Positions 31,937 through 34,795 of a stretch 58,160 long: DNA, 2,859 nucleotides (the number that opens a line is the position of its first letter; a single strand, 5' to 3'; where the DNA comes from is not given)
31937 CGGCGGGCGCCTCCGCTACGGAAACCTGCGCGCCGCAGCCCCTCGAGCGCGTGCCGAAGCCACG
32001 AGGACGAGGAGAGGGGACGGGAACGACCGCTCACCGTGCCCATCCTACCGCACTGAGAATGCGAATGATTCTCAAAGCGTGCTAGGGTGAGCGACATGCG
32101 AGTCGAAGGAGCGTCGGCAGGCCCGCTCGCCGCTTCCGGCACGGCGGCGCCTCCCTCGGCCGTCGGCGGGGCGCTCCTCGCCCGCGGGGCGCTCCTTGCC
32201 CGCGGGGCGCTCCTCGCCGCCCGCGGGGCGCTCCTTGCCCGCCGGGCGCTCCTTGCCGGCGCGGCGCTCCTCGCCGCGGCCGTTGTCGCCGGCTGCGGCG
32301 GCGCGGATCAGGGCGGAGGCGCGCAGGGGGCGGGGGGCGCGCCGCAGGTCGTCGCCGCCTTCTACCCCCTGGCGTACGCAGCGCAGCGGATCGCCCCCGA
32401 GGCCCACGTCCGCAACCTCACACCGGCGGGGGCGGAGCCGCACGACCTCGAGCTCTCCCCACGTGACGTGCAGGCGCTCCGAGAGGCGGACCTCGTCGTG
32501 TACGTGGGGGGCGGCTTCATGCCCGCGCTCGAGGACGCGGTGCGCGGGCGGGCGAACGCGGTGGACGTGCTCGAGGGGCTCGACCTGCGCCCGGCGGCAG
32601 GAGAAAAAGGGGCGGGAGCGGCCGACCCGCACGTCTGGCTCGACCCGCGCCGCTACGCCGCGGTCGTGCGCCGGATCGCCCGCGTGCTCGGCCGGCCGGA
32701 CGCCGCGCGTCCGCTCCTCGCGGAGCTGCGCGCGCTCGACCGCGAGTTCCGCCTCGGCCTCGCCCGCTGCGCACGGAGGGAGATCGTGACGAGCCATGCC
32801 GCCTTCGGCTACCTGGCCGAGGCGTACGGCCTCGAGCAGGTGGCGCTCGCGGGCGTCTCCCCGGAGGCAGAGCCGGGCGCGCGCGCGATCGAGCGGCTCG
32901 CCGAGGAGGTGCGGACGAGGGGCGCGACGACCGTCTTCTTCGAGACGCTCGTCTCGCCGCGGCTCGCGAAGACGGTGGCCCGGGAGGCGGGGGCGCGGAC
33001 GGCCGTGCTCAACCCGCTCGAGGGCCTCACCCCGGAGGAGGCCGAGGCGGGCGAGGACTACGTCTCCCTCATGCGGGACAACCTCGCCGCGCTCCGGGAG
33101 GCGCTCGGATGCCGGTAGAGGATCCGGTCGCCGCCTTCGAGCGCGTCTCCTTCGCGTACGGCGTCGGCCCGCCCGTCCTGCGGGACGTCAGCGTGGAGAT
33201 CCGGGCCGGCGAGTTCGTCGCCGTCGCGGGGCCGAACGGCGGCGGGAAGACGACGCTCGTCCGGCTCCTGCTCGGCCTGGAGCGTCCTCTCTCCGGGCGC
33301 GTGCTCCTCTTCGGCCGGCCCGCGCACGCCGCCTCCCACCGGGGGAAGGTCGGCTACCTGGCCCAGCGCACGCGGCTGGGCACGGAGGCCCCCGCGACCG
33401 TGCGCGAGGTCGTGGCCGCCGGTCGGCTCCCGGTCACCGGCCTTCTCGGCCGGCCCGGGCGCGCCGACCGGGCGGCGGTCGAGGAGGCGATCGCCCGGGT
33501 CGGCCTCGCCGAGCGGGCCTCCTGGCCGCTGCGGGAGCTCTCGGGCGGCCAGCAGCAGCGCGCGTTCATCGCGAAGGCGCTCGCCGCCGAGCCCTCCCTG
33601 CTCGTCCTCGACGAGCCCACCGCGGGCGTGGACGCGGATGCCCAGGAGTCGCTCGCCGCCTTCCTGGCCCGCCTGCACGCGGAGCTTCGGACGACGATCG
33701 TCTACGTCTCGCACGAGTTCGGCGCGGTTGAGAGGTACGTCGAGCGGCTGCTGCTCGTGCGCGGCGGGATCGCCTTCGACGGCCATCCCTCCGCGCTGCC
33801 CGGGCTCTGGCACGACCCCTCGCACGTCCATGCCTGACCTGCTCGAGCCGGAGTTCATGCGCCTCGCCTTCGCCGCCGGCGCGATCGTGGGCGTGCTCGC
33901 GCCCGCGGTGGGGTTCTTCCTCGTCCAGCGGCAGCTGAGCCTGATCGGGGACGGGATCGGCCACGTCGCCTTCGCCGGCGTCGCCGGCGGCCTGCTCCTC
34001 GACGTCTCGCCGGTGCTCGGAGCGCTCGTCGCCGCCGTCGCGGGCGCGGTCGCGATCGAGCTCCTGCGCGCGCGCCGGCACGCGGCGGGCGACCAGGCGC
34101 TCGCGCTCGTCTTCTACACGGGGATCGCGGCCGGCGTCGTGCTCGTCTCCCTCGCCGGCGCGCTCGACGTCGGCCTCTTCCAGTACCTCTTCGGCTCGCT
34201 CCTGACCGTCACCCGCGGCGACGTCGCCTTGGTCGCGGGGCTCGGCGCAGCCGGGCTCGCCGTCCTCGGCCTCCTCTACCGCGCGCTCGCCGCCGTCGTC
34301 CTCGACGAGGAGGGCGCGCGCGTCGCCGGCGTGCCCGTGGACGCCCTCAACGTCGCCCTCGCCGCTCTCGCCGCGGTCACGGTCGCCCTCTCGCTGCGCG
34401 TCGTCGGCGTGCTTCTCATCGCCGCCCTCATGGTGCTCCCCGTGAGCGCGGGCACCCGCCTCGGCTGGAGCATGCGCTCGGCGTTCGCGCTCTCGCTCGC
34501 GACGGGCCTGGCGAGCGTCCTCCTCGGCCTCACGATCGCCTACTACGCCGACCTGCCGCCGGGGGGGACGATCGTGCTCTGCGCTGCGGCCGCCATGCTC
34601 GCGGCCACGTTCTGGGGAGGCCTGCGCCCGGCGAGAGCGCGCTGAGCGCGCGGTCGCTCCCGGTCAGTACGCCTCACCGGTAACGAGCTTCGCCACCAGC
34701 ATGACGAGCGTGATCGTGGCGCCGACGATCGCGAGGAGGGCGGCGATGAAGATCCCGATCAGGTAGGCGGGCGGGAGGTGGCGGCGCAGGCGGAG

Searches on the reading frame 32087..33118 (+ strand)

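Call 71: search_protein_families(library=pfam, proteins=[window:32087-33118:+], max_evalue=0.001)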
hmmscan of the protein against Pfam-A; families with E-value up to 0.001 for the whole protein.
window:32087-33118:+ (343 aa): 1 family
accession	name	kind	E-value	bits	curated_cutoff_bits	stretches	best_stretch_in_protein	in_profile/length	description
PF01297.22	ZnuA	-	6.2e-69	232.8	29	1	88-339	1-263/263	Zinc-uptake complex component A periplasmic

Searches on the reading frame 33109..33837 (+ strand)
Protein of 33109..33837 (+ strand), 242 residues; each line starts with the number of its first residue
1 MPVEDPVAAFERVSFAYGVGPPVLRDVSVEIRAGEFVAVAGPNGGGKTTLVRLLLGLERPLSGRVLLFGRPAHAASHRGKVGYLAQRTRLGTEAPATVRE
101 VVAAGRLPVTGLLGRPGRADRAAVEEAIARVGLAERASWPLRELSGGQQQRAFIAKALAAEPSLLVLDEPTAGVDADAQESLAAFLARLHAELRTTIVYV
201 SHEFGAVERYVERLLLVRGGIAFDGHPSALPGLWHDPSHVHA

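Call 71: search_protein_families(library=pfam, proteins=[window:33109-33837:+], max_evalue=0.001)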
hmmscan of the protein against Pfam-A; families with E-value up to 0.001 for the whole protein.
window:33109-33837:+ (242 aa): 3 families
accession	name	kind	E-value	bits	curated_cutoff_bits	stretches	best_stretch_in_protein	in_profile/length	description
PF00005.33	ABC_tran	-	3.8e-30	105.7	25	1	24-172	1-137/137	ABC transporter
PF13304.12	AAA_21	-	2.7e-11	44.5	27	1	138-202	232-298/304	AAA domain, putative AbiEii toxin, Type IV TA system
PF02463.25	SMC_N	-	0.00076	19.4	40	0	35-201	25-198/220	RecF/RecN/SMC N terminal domain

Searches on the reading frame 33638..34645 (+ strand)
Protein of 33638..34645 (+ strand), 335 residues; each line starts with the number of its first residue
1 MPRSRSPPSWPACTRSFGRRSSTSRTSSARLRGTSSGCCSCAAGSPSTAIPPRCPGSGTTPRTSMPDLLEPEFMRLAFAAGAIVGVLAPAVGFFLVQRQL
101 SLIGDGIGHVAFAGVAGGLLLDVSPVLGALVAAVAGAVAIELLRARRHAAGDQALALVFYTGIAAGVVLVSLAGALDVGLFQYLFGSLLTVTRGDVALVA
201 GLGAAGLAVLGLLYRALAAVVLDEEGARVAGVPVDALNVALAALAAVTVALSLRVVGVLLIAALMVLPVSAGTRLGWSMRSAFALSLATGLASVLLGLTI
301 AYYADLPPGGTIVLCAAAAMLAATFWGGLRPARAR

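Call 71: search_protein_families(library=pfam, proteins=[window:33638-34645:+], max_evalue=0.001)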
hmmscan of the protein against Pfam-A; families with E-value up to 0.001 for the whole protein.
window:33638-34645:+ (335 aa): 1 family
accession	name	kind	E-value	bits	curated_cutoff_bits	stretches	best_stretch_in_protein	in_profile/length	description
PF00950.22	ABC-3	-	2.8e-59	201.2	20.1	1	72-325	3-256/258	ABC 3 transport family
